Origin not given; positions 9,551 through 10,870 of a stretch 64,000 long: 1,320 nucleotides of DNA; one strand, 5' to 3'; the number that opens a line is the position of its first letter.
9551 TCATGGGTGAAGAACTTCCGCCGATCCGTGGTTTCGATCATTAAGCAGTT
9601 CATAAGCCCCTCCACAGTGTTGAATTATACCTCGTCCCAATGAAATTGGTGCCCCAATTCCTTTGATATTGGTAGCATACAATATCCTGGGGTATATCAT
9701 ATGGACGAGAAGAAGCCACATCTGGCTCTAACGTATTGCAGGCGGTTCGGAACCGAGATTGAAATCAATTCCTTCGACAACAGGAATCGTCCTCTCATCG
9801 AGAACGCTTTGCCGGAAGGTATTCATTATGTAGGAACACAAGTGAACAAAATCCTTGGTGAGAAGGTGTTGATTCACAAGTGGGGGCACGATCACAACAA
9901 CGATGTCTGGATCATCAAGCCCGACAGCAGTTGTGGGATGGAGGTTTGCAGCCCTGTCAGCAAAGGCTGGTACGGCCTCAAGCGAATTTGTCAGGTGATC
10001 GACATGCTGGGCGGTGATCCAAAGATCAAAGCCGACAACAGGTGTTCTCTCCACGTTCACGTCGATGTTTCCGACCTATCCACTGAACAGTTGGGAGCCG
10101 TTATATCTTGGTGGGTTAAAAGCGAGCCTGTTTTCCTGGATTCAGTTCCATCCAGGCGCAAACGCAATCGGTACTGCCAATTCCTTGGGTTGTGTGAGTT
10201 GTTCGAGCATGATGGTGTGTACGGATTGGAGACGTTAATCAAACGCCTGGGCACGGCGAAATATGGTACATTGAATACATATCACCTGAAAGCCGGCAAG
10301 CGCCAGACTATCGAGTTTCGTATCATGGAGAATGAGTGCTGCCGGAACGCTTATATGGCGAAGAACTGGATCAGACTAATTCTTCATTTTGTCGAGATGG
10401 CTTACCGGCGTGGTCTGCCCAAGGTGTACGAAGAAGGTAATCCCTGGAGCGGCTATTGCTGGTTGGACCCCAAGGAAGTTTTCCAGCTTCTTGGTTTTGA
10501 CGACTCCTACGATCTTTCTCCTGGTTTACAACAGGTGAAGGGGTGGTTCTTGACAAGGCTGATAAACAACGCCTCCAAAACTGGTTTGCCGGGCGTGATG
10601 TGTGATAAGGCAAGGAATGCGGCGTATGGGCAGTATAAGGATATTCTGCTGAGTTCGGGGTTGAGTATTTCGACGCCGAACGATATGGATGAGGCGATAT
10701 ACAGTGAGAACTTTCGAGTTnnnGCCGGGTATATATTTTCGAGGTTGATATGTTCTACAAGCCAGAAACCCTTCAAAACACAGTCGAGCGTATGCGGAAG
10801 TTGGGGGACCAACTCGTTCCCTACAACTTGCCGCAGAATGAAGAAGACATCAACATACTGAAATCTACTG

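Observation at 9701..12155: GS-like amidoligase followed by a secreted caspase-like protease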

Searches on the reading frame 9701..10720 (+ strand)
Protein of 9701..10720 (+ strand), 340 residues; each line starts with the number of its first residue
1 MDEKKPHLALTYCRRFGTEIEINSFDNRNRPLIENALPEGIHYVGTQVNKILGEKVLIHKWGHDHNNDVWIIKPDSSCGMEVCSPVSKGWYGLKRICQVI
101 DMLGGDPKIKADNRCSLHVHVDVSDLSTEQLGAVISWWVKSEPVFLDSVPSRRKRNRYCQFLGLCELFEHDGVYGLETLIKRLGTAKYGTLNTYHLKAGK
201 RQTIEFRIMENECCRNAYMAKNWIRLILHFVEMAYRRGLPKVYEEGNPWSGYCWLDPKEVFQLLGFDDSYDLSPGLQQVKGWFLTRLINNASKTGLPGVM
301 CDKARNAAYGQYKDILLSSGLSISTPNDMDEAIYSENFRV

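Call 3: search_protein_families(library=pfam, proteins=[window:9701-10720:+], max_evalue=1)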
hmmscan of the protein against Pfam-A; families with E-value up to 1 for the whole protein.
window:9701-10720:+ (340 aa): 1 family
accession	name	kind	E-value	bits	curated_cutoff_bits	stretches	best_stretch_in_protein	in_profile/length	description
PF12224.13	Amidoligase_2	-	1.3e-10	42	22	1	77-160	73-159/245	Putative amidoligase enzyme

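Call 4: search_protein_families(library=phrogs, proteins=[window:9701-10720:+], max_evalue=0.01)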
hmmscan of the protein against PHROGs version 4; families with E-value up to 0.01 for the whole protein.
window:9701-10720:+ (340 aa): 4 families
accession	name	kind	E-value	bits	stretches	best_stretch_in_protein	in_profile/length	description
phrog_2443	-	other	1.9e-15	57.6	1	47-234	173-362/801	amidoligase enzyme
phrog_7469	-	other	1.3e-10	42.3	1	66-235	34-210/357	amidoligase enzyme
phrog_7631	-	other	5.5e-06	26.6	1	66-159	43-138/394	amidoligase enzyme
phrog_38711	-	unknown function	2.5e-05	24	1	68-211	210-360/568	-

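Call 11: search_solved_structures(query=window:9701-10720:+, max_evalue=10)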
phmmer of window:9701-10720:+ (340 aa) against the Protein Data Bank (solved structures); distinct sequences matched with E-value up to 10: 1.
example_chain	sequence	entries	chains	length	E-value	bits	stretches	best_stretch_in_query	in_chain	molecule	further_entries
6lxw_S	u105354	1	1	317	0.7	12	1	267-324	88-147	SigA binding protein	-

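Call 24: find_homologous_proteins(query=window:9701-10720:+, max_evalue=0.001)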
Query window:9701-10720:+ (340 aa): 445 proteins with E <= 0.001 among 1414 candidates; the best 120 are listed.
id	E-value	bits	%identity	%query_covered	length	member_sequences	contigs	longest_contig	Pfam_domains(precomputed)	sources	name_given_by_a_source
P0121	2.6e-210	716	86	100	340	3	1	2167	PF12224.14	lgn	-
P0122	1.1e-183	628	75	100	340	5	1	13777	PF12224.14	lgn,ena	-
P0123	1.6e-174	598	72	100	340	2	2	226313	PF12224.14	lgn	-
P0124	4.8e-161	554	65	100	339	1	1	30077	PF12224.14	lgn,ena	-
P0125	4.1e-148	511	60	100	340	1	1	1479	PF12224.14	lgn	-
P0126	5.7e-139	481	60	100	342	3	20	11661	PF12224.14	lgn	-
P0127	2.9e-135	469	60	100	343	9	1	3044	PF12224.14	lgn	-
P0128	2.9e-134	466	59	100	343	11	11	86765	PF12224.14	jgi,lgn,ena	-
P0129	3.2e-134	465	59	100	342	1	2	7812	PF12224.14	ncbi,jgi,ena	jgi:hypothetical protein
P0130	4.6e-134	465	62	98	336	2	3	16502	PF12224.14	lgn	-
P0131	9.0e-134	464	61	99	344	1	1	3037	PF12224.14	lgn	-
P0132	3.6e-133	462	58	100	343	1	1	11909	PF12224.14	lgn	-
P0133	6.5e-133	461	58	100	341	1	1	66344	PF12224.14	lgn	-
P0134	1.6e-130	453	59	100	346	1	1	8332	PF12224.14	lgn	-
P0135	1.8e-129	450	58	100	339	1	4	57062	PF12224.14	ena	-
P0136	5.8e-129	448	58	100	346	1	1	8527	PF12224.14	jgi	jgi:hypothetical protein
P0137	5.9e-129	448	56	100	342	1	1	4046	PF12224.14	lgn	-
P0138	8.2e-129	448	59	100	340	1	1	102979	PF12224.14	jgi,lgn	jgi:hypothetical protein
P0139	2.8e-128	446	56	99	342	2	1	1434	PF12224.14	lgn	-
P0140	5.2e-128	445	56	100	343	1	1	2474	PF12224.14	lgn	-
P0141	6.8e-128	445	56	100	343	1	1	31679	PF12224.14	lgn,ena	-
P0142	7.0e-127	441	55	99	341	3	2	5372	PF12224.14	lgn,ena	-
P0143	9.9e-127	441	55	100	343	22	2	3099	PF12224.14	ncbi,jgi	jgi:hypothetical protein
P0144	5.6e-126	438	58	100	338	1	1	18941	PF12224.14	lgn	-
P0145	1.3e-125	437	55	100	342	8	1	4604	PF12224.14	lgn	-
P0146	1.5e-125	437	55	100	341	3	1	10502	PF12224.14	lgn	-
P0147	4.7e-125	435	57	93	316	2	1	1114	PF12224.14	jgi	jgi:hypothetical protein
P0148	9.2e-125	434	56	100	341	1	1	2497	PF12224.14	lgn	-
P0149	1.1e-124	434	56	100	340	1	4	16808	PF12224.14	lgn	-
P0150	1.5e-123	430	54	100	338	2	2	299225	PF12224.14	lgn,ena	-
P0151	4.3e-123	429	55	100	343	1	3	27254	PF12224.14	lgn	-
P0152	4.9e-123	429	55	99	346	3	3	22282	PF12224.14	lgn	-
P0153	5.9e-123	428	54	98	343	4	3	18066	PF12224.14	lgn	-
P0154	9.3e-123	428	56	93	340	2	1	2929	PF12224.14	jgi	-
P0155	1.0e-122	428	57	93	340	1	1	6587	PF12224.14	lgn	-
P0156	6.5e-122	425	55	97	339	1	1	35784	PF12224.14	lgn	-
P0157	2.4e-121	423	54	99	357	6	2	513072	PF12224.14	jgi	jgi:hypothetical protein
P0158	2.4e-121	423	54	100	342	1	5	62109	PF12224.14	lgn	-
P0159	3.2e-121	423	53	99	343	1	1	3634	PF12224.14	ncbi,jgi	jgi:hypothetical protein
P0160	1.8e-120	420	56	98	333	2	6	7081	PF12224.14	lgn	-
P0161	1.9e-120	420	57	94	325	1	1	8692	PF12224.14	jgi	jgi:hypothetical protein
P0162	2.0e-120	420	53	99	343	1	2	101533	PF12224.14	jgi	-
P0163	2.3e-120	420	53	100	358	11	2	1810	PF12224.14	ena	-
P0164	2.5e-120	420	53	100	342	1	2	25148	PF12224.14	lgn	-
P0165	3.8e-120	419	54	98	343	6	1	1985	PF12224.14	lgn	-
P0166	5.9e-120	419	53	100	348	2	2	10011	PF12224.14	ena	-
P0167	6.2e-120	419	57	91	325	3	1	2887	PF12224.14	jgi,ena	-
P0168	1.5e-119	417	52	100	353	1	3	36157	PF12224.14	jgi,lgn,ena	-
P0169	1.7e-119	417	54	99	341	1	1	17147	PF12224.14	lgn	-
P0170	3.2e-119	416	57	91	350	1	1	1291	PF12224.14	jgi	jgi:hypothetical protein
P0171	3.2e-119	416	54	100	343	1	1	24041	PF12224.14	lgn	-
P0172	4.7e-119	416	54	100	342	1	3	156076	PF12224.14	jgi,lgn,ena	jgi:hypothetical protein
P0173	7.1e-119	415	52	99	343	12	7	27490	PF12224.14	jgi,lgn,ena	-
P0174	9.3e-119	415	57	91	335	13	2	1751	PF12224.14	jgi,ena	jgi:hypothetical protein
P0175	1.3e-118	414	55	93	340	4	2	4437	PF12224.14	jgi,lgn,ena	-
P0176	3.5e-118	413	54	100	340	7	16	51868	PF12224.14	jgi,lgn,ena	-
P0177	3.5e-118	413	54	100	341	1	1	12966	PF12224.14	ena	-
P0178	4.6e-118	412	52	99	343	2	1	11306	PF12224.14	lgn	-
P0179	6.0e-118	412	53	100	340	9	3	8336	PF12224.14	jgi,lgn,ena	jgi:hypothetical protein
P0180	6.3e-118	412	55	92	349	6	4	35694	PF12224.14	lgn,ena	-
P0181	7.2e-118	412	54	99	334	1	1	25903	PF12224.14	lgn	-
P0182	7.7e-118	412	54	99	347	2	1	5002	PF12224.14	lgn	-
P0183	2.9e-117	410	58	88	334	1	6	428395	PF12224.14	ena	-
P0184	1.1e-116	408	54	96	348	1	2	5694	PF12224.14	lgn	-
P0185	1.4e-116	407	52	100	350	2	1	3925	PF12224.14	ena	-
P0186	5.3e-116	406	54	100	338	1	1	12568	PF12224.14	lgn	-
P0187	6.9e-116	405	53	100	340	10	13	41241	PF12224.14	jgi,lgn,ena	jgi:hypothetical protein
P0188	7.4e-116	405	57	91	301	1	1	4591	PF12224.14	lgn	-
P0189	9.0e-116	405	51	100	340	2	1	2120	PF12224.14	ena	-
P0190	9.9e-116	405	56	91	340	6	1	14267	PF12224.14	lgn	-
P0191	2.9e-115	403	52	99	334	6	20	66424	PF12224.14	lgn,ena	-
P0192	3.5e-115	403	52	100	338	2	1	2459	PF12224.14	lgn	-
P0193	4.5e-115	403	53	100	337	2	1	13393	PF12224.14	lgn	-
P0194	1.3e-114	401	54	100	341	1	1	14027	PF12224.14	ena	-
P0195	1.5e-114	401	52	100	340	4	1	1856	PF12224.14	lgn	-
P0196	2.2e-114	400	53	100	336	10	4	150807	PF12224.14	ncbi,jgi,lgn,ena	-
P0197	5.0e-114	399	56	88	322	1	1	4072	PF12224.14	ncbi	-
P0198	5.3e-114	399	51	98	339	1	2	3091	PF12224.14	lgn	-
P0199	1.2e-113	398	52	98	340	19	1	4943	PF12224.14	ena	-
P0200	3.7e-113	396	55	92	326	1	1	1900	PF12224.14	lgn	-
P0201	5.3e-113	396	53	100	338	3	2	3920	PF12224.14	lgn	-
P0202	7.0e-113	395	56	88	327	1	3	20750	PF12224.14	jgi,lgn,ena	-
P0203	1.0e-112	395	56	88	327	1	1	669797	PF12224.14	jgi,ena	jgi:hypothetical protein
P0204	1.7e-112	394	55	98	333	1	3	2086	PF12224.14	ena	-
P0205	2.4e-112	394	51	99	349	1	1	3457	PF12224.14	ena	-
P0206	2.6e-112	393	51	100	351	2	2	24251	PF12224.14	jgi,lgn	jgi:hypothetical protein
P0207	4.2e-112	393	52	98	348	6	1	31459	PF12224.14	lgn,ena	-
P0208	5.1e-112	392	57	90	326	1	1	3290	PF12224.14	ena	-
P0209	7.0e-112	392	52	100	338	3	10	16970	PF12224.14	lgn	-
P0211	1.1e-111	391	50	100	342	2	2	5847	PF12224.14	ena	-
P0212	1.2e-111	391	51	100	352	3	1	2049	PF12224.14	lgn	-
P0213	2.0e-111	391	51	98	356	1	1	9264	PF12224.14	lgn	-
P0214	5.9e-111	389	51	100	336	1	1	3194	PF12224.14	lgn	-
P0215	1.1e-110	388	52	93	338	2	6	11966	PF12224.14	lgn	-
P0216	1.8e-110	387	53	93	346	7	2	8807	PF12224.14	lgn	-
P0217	1.8e-110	387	50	100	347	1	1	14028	PF12224.14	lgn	-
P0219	5.8e-110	386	51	98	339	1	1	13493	PF12224.14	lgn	-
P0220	1.2e-109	385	48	100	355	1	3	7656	PF12224.14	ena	-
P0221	3.2e-109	383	50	99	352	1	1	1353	PF12224.14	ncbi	-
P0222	1.8e-108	381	50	99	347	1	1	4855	PF12224.14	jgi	jgi:hypothetical protein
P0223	2.1e-108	381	48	100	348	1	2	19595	PF12224.14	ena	-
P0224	2.5e-108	380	48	100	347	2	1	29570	PF12224.14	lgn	-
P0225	2.6e-108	380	53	93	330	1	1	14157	PF12224.14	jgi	jgi:hypothetical protein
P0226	3.0e-108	380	50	99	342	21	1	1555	PF12224.14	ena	-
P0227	3.2e-108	380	51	98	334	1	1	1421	PF12224.14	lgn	-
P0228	4.2e-108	380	53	91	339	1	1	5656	PF12224.14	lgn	-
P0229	4.5e-108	380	50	100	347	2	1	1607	PF12224.14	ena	-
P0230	6.1e-108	379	49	100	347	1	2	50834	PF12224.14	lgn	-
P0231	7.5e-108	379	54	89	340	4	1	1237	PF12224.14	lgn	-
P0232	1.7e-107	378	51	100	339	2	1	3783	PF12224.14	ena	-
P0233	3.2e-107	377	54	89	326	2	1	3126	PF12224.14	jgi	jgi:hypothetical protein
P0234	3.4e-107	377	48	99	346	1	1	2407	PF12224.14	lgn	-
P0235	4.0e-107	376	51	95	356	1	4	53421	PF12224.14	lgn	-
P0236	7.1e-107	376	53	92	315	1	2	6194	PF12224.14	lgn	-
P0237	9.7e-107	375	48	98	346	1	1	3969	PF12224.14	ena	-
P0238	1.5e-106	375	55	93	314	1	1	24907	PF12224.14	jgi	jgi:hypothetical protein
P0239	1.7e-106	374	51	100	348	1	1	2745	PF12224.14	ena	-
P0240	3.1e-106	373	49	99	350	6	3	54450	PF12224.14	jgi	jgi:hypothetical protein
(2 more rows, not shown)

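Call 26: find_encoding_contigs(protein=P0230, flank=8000, max_places=2)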
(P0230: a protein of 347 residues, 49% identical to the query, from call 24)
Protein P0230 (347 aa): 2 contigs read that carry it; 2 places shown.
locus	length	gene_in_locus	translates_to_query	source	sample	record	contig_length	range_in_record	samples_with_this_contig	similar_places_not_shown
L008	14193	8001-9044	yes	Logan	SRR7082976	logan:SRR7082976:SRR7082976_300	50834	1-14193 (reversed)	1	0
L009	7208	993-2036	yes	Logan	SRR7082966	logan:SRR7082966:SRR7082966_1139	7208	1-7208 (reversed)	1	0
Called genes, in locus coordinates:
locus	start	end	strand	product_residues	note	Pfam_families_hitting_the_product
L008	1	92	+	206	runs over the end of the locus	-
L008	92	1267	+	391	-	PF07068:Gp23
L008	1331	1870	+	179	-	-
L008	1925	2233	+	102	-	-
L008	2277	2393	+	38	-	-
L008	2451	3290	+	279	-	-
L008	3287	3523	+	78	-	PF01258:zf-dskA_traR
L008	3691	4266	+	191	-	-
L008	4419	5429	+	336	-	PF08804:gp32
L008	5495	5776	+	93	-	-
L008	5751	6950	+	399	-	PF00154:RecA_N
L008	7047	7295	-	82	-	-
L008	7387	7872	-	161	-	-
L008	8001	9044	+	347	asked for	PF12224:Amidoligase_2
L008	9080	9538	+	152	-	-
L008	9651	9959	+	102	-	-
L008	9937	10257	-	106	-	-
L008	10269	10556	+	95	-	-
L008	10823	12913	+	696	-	PF00270:DEAD, PF00271:Helicase_C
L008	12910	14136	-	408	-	PF00535:Glycos_transf_2, PF08241:Methyltransf_11, PF13489:Methyltransf_23 (weak)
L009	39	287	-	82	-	-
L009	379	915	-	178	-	-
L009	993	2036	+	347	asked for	PF12224:Amidoligase_2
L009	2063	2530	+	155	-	-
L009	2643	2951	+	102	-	-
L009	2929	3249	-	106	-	-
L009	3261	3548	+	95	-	-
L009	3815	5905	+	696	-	PF00270:DEAD, PF00271:Helicase_C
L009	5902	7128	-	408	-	PF00535:Glycos_transf_2, PF08241:Methyltransf_11, PF13489:Methyltransf_23 (weak)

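Call 27: find_encoding_contigs(protein=P0203, flank=8000, max_places=2)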
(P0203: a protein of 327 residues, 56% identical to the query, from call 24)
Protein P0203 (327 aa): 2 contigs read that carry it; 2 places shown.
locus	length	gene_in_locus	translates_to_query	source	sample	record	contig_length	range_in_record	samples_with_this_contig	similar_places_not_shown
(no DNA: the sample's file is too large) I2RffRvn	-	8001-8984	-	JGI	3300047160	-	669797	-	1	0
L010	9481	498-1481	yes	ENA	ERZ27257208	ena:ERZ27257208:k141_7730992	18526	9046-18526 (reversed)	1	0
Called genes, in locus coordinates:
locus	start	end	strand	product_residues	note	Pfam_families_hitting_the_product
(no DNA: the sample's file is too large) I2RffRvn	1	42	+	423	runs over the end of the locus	PF14072:DndB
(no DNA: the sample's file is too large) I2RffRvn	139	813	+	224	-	PF19161:DUF5843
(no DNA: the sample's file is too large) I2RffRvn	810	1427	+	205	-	PF00383:dCMP_cyt_deam_1, PF14437:MafB19-deam (faint)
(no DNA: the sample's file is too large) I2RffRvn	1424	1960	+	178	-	-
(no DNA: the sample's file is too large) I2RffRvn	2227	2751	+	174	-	PF00011:HSP20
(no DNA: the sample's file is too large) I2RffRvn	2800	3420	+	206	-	-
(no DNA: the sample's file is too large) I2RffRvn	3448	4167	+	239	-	-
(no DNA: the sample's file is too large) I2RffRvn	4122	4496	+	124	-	-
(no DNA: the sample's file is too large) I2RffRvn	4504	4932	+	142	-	-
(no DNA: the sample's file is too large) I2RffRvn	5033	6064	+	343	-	PF08804:gp32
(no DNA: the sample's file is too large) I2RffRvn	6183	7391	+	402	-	PF00154:RecA_N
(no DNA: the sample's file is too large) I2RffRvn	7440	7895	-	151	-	-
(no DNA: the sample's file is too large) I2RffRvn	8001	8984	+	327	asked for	PF12224:Amidoligase_2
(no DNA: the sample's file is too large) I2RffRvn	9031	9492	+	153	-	-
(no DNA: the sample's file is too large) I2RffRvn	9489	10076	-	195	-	-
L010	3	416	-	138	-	?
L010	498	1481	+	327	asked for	PF12224:Amidoligase_2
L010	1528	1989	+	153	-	-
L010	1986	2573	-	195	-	-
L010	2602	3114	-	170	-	-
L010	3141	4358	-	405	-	PF01743:PolyA_pol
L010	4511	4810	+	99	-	-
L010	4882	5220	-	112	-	-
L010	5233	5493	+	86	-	-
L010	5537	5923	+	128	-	-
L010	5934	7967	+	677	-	PF04851:ResIII (weak), PF00270:DEAD, PF00271:Helicase_C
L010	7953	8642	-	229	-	-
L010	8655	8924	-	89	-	-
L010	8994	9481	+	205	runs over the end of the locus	PF00929:RNase_T (faint)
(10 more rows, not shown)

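Call 65: search_solved_structures(query=A5, max_evalue=10, show_alignments=2)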
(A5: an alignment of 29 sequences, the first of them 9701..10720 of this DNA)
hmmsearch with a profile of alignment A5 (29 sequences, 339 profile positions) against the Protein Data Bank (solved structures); distinct sequences matched with E-value up to 10: 2.
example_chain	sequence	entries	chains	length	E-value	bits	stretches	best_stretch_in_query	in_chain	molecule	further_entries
4d5y_u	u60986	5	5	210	2.5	10.2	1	95-135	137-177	60S RIBOSOMAL PROTEIN UL1 | 60S RIBOSOMAL PROTEIN L10A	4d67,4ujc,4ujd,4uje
4v5z_B5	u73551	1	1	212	2.5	10.1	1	95-135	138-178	60S Ribosomal protein L10a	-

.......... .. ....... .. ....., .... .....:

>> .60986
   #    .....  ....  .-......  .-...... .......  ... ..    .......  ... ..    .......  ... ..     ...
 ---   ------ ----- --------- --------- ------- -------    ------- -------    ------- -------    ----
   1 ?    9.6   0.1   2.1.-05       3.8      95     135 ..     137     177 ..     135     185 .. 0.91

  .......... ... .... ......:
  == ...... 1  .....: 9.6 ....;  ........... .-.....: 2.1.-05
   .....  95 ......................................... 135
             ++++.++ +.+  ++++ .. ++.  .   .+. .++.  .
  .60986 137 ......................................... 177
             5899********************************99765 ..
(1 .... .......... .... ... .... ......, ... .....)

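Call 66: search_protein_families(library=ncbifam, proteins=[window:9701-10720:+], max_evalue=1)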
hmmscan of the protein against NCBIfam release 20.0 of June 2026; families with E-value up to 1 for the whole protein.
window:9701-10720:+ (340 aa): 0 families

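Call 67: search_protein_families(library=padloc, proteins=[window:9701-10720:+], max_evalue=1)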
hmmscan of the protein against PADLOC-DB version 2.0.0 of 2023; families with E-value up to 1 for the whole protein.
window:9701-10720:+ (340 aa): 0 families

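Call 86: find_related_loci(query=A5, collection=viral_contigs, flank=6000)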
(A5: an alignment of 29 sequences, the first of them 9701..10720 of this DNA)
Query A5 (340 aa) in viral_contigs; peptide patterns used: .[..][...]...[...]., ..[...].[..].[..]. (x = any residue, [..] = any of these).
172 stretches matched a pattern; 132 encode a relative of the query (tblastn E <= 1e-3); the best 80 are kept; 80 distinct loci.
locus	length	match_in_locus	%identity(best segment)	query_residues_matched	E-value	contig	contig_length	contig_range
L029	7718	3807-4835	61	1-340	3e-140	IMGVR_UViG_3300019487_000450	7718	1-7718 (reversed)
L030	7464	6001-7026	59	1-340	4e-136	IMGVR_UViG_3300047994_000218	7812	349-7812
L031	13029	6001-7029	59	1-340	2e-135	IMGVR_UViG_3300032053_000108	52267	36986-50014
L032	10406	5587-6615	59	1-340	2e-135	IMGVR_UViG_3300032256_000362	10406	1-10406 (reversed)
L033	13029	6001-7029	59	1-340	2e-135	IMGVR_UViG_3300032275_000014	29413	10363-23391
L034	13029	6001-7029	59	1-340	5e-136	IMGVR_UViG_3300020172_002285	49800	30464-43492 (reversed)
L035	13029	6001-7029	56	1-340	4e-132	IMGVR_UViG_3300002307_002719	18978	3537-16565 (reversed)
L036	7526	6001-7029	57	1-340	3e-130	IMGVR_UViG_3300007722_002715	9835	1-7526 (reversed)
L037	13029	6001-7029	57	1-340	4e-130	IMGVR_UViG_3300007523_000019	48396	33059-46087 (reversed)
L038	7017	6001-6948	59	1-311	7e-130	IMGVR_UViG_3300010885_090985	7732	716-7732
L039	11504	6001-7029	57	1-340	2e-129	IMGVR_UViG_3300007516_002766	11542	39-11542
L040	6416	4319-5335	54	4-340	3e-125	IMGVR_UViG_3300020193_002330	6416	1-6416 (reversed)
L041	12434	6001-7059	52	1-340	1e-122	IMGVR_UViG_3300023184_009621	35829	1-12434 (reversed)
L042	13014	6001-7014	53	5-340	2e-122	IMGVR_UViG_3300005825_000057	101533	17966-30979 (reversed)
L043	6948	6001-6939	55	4-311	6e-121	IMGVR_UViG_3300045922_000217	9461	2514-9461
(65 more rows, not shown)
